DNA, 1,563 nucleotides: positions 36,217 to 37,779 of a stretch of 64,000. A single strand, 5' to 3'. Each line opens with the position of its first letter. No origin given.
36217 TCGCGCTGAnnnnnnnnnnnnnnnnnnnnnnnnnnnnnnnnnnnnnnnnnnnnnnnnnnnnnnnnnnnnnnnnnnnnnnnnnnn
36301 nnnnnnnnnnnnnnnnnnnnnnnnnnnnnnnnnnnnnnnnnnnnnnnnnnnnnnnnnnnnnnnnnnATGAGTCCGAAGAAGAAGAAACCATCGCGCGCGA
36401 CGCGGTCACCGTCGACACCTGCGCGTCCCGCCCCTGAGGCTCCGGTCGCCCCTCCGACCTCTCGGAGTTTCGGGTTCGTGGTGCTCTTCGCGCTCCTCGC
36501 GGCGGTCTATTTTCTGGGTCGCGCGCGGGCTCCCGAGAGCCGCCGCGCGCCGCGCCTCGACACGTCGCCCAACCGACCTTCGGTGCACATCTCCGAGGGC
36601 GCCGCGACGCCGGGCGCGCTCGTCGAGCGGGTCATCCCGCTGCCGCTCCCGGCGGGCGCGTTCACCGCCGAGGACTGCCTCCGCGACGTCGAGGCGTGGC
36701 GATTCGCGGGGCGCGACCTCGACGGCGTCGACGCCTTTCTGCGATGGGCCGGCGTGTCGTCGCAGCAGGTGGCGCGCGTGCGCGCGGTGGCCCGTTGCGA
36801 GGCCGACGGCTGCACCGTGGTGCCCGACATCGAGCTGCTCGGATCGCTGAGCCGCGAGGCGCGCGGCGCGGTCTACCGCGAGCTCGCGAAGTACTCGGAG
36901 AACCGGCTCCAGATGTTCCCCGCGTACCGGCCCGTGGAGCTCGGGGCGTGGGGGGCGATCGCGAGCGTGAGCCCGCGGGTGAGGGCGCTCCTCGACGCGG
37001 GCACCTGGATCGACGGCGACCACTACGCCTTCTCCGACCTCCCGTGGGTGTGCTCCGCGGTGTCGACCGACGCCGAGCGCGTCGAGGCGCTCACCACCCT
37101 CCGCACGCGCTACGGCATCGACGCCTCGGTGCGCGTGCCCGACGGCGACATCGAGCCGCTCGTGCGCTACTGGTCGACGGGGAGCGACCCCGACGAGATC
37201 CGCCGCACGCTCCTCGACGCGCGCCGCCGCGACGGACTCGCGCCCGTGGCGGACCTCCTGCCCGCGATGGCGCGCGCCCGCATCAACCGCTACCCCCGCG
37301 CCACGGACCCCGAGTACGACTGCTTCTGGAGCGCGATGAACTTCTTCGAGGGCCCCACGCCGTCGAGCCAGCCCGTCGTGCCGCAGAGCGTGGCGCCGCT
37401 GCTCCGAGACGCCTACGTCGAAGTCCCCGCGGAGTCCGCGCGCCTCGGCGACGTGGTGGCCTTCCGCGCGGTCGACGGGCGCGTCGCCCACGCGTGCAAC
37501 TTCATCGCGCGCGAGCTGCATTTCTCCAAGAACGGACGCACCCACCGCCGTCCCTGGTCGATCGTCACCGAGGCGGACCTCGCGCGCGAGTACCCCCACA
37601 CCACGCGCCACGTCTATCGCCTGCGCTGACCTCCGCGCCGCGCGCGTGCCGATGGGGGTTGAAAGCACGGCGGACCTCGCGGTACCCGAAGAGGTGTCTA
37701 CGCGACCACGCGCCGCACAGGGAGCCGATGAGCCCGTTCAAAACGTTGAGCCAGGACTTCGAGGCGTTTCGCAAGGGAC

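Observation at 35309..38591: cGAS/DncV-like (SMODS-type) nucleotidyltransferase next to a membrane-anchored NlpC/P60-like protein and a PilZ-like protein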

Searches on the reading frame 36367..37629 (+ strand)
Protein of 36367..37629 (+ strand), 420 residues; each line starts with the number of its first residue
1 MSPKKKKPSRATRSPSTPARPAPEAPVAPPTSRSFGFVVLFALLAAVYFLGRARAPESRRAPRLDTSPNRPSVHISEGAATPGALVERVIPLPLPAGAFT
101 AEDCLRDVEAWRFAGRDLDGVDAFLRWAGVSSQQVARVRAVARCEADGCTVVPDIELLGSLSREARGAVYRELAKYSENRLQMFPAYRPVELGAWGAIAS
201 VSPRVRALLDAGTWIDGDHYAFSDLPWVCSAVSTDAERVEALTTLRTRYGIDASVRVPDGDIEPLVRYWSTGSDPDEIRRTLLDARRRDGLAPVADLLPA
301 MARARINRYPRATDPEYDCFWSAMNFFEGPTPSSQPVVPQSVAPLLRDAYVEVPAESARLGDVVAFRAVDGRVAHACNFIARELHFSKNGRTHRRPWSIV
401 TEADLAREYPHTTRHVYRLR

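Call 7: search_protein_families(library=padloc, proteins=[window:36367-37629:+], max_evalue=1)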
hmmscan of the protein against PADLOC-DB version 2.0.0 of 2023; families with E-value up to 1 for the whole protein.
window:36367-37629:+ (420 aa): 0 families

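Call 8: search_protein_families(library=ncbifam, proteins=[window:36367-37629:+], max_evalue=1)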
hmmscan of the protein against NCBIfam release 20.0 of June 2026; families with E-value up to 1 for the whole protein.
window:36367-37629:+ (420 aa): 1 family
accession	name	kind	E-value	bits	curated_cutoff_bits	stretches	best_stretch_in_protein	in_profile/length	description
NF046112.1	MSMEG_6209_Nter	domain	0.45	10.9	25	0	265-301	12-47/56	three-helix bundle dimerization domain-containing protein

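Call 9: search_protein_families(library=pfam, proteins=[window:36367-37629:+], max_evalue=1)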
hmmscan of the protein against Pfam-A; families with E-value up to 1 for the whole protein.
window:36367-37629:+ (420 aa): 0 families

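Call 40: find_homologous_proteins(query=window:36367-37629:+)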
Query window:36367-37629:+ (420 aa): 26 proteins with E <= 0.001 among 8000 candidates.
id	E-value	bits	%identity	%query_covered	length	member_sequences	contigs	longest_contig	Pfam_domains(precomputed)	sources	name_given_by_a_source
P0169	1.1e-251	853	99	91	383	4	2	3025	-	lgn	-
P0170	5.0e-230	782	82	99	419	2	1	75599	-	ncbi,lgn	-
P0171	6.2e-216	735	85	91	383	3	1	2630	-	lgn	-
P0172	3.8e-178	611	64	99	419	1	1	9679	-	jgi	jgi:hypothetical protein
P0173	1.0e-175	603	65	99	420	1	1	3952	-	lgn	-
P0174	2.9e-163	562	64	89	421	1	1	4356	-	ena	-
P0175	9.6e-161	553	65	89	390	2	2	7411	-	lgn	-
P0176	1.2e-109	385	52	82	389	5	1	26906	-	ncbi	-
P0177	1.7e-109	385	48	93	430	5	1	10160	-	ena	-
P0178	2.0e-107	378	53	81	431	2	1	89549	-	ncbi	-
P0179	3.8e-104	367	50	82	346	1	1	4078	-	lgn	-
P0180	5.1e-102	360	43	100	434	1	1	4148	-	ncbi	-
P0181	3.1e-98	348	45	97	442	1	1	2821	-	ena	-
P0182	1.5e-95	339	45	97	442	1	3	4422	-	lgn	-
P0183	3.4e-94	334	43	99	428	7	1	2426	-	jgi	jgi:hypothetical protein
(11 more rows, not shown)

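Call 44: search_solved_structures(query=A3, max_evalue=10, show_alignments=2)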
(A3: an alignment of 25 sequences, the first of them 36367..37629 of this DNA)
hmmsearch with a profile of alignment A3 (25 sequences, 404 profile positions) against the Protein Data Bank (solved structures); distinct sequences matched with E-value up to 10: 1.
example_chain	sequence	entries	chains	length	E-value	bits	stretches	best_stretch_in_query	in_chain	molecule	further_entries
4u3m_C2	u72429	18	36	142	1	11.4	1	100-186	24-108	40S ribosomal protein S12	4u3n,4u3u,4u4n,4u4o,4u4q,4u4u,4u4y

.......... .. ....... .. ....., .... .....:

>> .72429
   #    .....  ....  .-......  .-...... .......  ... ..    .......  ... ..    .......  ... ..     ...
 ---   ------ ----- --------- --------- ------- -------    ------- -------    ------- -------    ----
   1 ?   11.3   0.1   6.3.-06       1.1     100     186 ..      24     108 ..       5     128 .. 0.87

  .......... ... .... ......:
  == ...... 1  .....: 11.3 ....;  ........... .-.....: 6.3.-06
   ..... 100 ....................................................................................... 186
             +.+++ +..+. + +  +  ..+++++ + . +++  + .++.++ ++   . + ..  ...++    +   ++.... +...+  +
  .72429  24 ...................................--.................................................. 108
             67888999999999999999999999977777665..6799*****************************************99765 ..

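Call 51: predict_structure(alignment_id=A3)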
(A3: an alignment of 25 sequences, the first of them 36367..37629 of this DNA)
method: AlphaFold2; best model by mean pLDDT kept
length: 420 residues; sequences in the alignment: 25
mean_pLDDT: 87.2   pTM: 0.78
mean pLDDT of the five models: 87.2, 86.3, 86.0, 85.3, 85.1
residues with pLDDT >= 90: 312; 70-90: 44; 50-70: 21; < 50: 43
segments of 3 or more residues with pLDDT < 50: 10-32, 55-70
pLDDT, mean of each block of 10 residues (from residue 1): 50 45 45 63 82 50 43 67 96 93 93 97 98 97 97 94 96 94 95 95 97 95 95 97 96 97 96 94 97 97 95 88 92 81 92 96 95 95 94 93 94 95
secondary structure, 60 per line:
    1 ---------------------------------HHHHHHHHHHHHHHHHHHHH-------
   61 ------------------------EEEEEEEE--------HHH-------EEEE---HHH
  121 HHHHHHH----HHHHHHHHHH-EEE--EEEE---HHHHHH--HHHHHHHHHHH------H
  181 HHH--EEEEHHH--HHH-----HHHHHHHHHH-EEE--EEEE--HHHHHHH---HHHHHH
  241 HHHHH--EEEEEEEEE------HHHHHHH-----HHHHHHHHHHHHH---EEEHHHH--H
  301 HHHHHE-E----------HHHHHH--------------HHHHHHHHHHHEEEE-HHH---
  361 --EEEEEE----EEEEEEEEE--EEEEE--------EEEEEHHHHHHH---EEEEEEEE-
elements in order: H34-53 E85-92 E111-114 H118-127 H132-141 E143-145 E148-151 H155-160 H163-173 H180-183 E186-189 H203-212 E214-216 E219-222 H225-231 H235-245 E248-256 H263-269 H275-287 E291-293 H294-297 H300-305 H319-324 H339-349 E350-353 E363-368 E373-381 E384-388 E397-401 H402-408 E412-419

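Call 54: fold_search(model_id=the predicted structure, library=pdb)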
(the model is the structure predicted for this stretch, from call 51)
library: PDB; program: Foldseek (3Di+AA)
matches with E <= 10: 202; with E <= 0.001: 0
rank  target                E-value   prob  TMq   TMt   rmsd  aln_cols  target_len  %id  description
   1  4hpe_D                7.5e-03  0.85  0.20  0.27  17.8       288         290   10  Crystal structure of a putative cell wall hydrolase (CD630_03720) from Clostridium difficile 630 at 2.38 A resolution (released 2012-11-28)
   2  9ubf_B                1.4e-02  0.99  0.20  0.58   6.6       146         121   15  X-ray structure of Clostridioides difficile autolysin Acd33800 catalytic domain (released 2025-10-15)
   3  9ubf_A                1.5e-02  1.00  0.22  0.63   5.6       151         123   14  X-ray structure of Clostridioides difficile autolysin Acd33800 catalytic domain (released 2025-10-15)
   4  4hpe_A                1.5e-02  0.82  0.20  0.28  17.4       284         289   10  Crystal structure of a putative cell wall hydrolase (CD630_03720) from Clostridium difficile 630 at 2.38 A resolution (released 2012-11-28)
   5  4fdy_A                1.7e-02  0.72  0.19  0.25  18.6       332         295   11  Crystal structure of a similar to lipoprotein, NLP/P60 family (SAV0400) from Staphylococcus aureus subsp. aureus Mu50  (released 2012-07-25)
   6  3i86_A                2.5e-02  1.00  0.17  0.46   4.4       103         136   17  Crystal structure of the P60 Domain from M. avium subspecies paratuberculosis antigen MAP1204 (released 2010-07-21)
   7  8xup_G                2.5e-02  1.00  0.17  0.44   4.6        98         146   16  Crystal structure of lipoprotein NlpI in complex with MepS (released 2024-06-05)
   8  7cfl_B                2.7e-02  1.00  0.21  0.61   4.4       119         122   15  X-ray structure of autolysin Acd24020 catalytic domain from Clostridium difficile (released 2020-11-25)
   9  3i86_B                2.8e-02  0.99  0.13  0.35   3.2        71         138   20  Crystal structure of the P60 Domain from M. avium subspecies paratuberculosis antigen MAP1204 (released 2010-07-21)
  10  4jxb_B                3.3e-02  0.99  0.13  0.36   3.3        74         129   14  RipD (Rv1566c) from Mycobacterium tuberculosis: a non-catalytic NlpC/p60 domain protein, adaptation to peptidoglycan-b (released 2013-10-30)
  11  7cfl_A                3.7e-02  0.99  0.21  0.58   4.7       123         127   13  X-ray structure of autolysin Acd24020 catalytic domain from Clostridium difficile (released 2020-11-25)
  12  7v6t_A                3.9e-02  0.99  0.18  0.50   4.5       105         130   15  Crystal structure of bacterial peptidase (released 2022-08-24)
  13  4jxb_A                4.4e-02  0.87  0.18  0.48   8.1       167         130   10  RipD (Rv1566c) from Mycobacterium tuberculosis: a non-catalytic NlpC/p60 domain protein, adaptation to peptidoglycan-b (released 2013-10-30)
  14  8xud_J                4.6e-02  0.99  0.18  0.44   4.3        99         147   17  Crystal structure of adaptor NlpI in complex with endopeptidase MepS and PDZ-protease Prc (released 2024-06-05)
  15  8xup_J                4.6e-02  0.99  0.20  0.51   5.2       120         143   16  Crystal structure of lipoprotein NlpI in complex with MepS (released 2024-06-05)
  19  3h41                  1.0e-01  0.77  0.18  0.23   5.8       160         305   14  CRYSTAL STRUCTURE OF A NLPC/P60 FAMILY PROTEIN (BCE_2878) FROM BACILLUS CEREUS ATCC 10987 AT 1.79 A RESOLUTION (released 2009-05-05)
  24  4xcm_B                1.6e-01  0.66  0.18  0.30   7.0       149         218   19  Crystal structure of the putative NlpC/P60 D,L endopeptidase from T. thermophilus (released 2015-01-14)
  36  4xcm_A                2.9e-01  0.80  0.20  0.43   4.9       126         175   21  Crystal structure of the putative NlpC/P60 D,L endopeptidase from T. thermophilus (released 2015-01-14)
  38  8er5_B                3.2e-01  0.92  0.22  0.63   4.2       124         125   10  Crystal Structure of NlpC/P60 domain from Clostridium innocuum NlpC/P60 domain-containing protein CI_01448. (released 2023-10-18)
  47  3gt2                  4.4e-01  0.80  0.13  0.37   3.2        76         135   13  Crystal Structure of the P60 Domain from M. avium paratuberculosis Antigen MAP1272c (released 2010-04-07)
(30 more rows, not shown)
